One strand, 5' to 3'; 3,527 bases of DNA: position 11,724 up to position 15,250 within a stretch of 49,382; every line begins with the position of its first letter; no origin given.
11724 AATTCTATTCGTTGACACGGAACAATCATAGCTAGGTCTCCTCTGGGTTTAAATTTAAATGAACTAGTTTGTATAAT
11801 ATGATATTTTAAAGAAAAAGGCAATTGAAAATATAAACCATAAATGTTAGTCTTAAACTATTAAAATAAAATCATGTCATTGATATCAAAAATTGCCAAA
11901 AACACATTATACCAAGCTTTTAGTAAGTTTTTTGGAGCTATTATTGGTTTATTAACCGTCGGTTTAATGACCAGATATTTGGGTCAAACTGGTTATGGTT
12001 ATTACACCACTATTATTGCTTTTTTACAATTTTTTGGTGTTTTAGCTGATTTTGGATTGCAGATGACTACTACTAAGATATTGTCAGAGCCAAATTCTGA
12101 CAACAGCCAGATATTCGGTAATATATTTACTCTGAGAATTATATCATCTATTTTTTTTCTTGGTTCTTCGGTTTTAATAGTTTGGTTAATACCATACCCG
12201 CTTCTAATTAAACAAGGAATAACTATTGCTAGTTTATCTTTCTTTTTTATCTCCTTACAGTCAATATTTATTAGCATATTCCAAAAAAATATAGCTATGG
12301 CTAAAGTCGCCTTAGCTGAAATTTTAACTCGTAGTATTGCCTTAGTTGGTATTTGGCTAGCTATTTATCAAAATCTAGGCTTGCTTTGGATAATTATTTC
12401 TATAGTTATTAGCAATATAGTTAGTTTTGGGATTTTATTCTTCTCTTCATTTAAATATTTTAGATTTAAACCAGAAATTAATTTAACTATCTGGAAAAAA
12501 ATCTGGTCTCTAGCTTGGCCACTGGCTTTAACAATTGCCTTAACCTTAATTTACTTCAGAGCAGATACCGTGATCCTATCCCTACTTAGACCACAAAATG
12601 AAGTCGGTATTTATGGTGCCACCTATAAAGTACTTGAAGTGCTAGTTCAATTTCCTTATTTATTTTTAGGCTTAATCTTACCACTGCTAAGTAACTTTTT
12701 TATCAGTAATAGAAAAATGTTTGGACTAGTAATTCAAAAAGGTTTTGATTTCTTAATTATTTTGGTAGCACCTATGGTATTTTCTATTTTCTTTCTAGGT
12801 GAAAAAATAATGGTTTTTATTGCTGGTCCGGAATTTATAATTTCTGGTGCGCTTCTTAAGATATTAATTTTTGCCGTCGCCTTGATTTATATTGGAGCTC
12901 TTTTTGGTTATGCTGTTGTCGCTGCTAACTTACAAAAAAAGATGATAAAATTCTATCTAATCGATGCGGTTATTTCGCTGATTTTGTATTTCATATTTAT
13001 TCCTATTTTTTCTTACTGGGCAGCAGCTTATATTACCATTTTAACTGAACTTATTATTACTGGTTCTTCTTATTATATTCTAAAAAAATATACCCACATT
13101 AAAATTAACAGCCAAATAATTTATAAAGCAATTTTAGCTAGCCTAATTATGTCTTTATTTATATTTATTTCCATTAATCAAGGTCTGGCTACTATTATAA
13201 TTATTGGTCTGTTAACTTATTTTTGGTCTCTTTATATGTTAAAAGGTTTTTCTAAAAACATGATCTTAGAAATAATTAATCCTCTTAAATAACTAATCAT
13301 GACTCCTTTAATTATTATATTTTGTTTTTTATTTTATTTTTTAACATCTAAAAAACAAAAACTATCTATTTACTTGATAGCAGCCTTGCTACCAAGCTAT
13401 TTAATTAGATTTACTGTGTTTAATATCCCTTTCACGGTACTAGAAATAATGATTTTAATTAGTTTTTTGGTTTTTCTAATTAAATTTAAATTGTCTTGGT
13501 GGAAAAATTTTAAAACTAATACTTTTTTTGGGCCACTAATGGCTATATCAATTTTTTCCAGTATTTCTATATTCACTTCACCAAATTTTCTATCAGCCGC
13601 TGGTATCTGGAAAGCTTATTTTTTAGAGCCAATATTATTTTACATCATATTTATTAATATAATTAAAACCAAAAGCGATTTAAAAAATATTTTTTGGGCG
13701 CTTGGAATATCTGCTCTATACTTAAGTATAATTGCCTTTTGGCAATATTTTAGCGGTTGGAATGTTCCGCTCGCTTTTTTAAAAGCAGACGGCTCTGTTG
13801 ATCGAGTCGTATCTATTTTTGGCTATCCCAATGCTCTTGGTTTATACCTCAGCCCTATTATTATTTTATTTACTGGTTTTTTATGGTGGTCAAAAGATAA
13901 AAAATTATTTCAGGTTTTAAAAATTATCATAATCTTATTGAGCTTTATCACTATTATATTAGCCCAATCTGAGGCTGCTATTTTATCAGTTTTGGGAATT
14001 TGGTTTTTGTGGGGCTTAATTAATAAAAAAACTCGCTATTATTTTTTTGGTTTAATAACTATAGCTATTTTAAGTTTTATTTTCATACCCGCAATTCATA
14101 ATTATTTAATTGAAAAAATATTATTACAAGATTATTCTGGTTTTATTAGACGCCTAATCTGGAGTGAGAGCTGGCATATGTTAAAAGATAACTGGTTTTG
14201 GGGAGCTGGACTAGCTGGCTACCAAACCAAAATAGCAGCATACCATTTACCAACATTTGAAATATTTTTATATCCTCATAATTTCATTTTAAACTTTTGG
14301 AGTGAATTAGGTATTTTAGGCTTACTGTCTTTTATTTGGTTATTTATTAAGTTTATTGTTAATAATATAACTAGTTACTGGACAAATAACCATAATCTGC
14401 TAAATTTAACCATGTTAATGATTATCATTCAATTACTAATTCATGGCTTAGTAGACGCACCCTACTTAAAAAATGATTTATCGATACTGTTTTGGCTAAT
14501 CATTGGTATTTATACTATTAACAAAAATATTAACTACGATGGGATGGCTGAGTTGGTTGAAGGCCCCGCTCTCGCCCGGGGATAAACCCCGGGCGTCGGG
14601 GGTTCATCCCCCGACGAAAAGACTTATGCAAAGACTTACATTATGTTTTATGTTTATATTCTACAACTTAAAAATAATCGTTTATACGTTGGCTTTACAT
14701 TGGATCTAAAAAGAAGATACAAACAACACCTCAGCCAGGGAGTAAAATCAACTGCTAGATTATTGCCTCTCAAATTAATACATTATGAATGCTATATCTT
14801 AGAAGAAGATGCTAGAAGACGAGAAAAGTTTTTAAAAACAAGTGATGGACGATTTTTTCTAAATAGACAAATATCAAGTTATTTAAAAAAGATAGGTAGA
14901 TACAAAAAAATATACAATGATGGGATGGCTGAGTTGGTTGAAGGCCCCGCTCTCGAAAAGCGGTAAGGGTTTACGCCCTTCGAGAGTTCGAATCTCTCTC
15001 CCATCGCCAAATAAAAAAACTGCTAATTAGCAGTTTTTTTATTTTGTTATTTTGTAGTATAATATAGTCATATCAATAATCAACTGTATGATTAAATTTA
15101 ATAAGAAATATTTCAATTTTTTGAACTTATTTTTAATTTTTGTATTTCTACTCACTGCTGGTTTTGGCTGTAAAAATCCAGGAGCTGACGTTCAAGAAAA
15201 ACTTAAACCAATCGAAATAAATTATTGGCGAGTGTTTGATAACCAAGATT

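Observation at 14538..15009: tRNA-Ser(CGA) with a perfectly duplicated 5' half bracketing a 381-bp GIY-YIG cassette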

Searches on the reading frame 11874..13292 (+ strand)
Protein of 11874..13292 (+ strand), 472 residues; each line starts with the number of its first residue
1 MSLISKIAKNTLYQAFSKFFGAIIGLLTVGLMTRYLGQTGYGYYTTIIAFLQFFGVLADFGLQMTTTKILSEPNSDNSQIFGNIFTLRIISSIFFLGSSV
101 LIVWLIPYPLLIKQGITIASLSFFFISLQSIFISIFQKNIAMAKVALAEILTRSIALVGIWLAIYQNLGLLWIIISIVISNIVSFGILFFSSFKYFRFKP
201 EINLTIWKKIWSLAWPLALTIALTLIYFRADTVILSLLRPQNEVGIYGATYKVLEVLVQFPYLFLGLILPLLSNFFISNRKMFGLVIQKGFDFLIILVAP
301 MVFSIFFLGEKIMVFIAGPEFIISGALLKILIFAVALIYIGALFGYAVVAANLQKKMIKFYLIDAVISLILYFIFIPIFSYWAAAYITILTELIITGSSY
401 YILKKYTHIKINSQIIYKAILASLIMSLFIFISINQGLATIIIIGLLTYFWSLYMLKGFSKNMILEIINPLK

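Call 7: search_protein_families(library=pfam, proteins=[window:11874-13292:+], max_evalue=0.01)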
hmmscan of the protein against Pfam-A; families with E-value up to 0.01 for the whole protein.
window:11874-13292:+ (472 aa): 2 families
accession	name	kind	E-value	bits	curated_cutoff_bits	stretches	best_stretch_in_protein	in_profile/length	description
PF01943.22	Polysacc_synt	-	8.4e-22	78.3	28.2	1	8-275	2-273/274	Polysaccharide biosynthesis protein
PF13440.11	Polysacc_synt_3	-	1.8e-15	57.4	23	1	31-319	1-286/293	Polysaccharide biosynthesis protein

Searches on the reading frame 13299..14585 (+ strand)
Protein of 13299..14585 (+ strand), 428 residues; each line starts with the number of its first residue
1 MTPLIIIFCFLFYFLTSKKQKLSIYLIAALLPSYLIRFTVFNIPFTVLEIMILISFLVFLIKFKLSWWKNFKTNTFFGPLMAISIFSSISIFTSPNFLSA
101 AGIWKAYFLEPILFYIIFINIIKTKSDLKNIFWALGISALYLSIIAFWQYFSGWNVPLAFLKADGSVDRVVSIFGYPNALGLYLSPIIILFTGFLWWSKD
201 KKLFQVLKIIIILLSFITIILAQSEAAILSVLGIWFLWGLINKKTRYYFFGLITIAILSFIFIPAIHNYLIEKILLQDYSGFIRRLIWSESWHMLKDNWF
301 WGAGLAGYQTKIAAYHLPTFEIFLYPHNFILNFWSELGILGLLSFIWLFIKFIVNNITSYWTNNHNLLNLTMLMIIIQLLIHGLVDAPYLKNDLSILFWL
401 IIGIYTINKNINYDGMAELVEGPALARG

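Call 7: search_protein_families(library=pfam, proteins=[window:13299-14585:+], max_evalue=0.01)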
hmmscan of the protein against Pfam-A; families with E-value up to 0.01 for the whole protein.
window:13299-14585:+ (428 aa): 1 family
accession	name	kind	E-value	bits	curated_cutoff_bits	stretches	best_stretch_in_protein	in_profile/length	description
PF04932.20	Wzy_C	-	3.2e-16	59.9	31.7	1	211-346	2-149/149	O-Antigen ligase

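Call 8: search_protein_families(library=ncbifam, proteins=[window:13299-14585:+], max_evalue=0.01)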
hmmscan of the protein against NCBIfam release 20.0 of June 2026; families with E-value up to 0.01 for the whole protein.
window:13299-14585:+ (428 aa): 0 families

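Call 44: find_related_loci(query=window:13299-14534:+, collection=metagenome_contigs, flank=3000)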
Query window:13299-14534:+ (412 aa) in metagenome_contigs; peptide patterns used: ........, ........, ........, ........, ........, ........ (x = any residue, [..] = any of these).
151 stretches matched a pattern; 4 encode a relative of the query (tblastn E <= 1e-3); 4 distinct loci.
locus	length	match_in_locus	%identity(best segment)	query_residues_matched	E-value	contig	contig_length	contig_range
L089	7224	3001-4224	68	5-412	2e-173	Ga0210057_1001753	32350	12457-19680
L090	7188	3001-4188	56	1-404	2e-134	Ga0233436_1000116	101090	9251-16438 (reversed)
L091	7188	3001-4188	56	1-404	2e-134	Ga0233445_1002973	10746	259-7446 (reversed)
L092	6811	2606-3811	41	8-406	2e-84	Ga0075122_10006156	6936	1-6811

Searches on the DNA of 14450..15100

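Call 37: search_rna_families(source=window, start=14450, end=15100, threshold=evalue, max_evalue=1)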
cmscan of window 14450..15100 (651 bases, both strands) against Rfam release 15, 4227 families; matches with E-value up to 1: 3.
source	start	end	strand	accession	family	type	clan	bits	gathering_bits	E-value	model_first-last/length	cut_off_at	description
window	14919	15006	+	RF00005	tRNA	Gene; tRNA;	CL00001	51.4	29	4.2e-10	1-71/71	no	tRNA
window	15012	15062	-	RF02083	OrzO-P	Gene; antitoxin;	-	27.5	60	0.032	25-76/76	no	OrzO-P RNA antitoxin family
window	14955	15006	-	RF04351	Plastid-psbl-rps4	Cis-reg;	-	21.9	68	0.046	1-53/53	no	Plastid-psbl-rps4 3UTR RNA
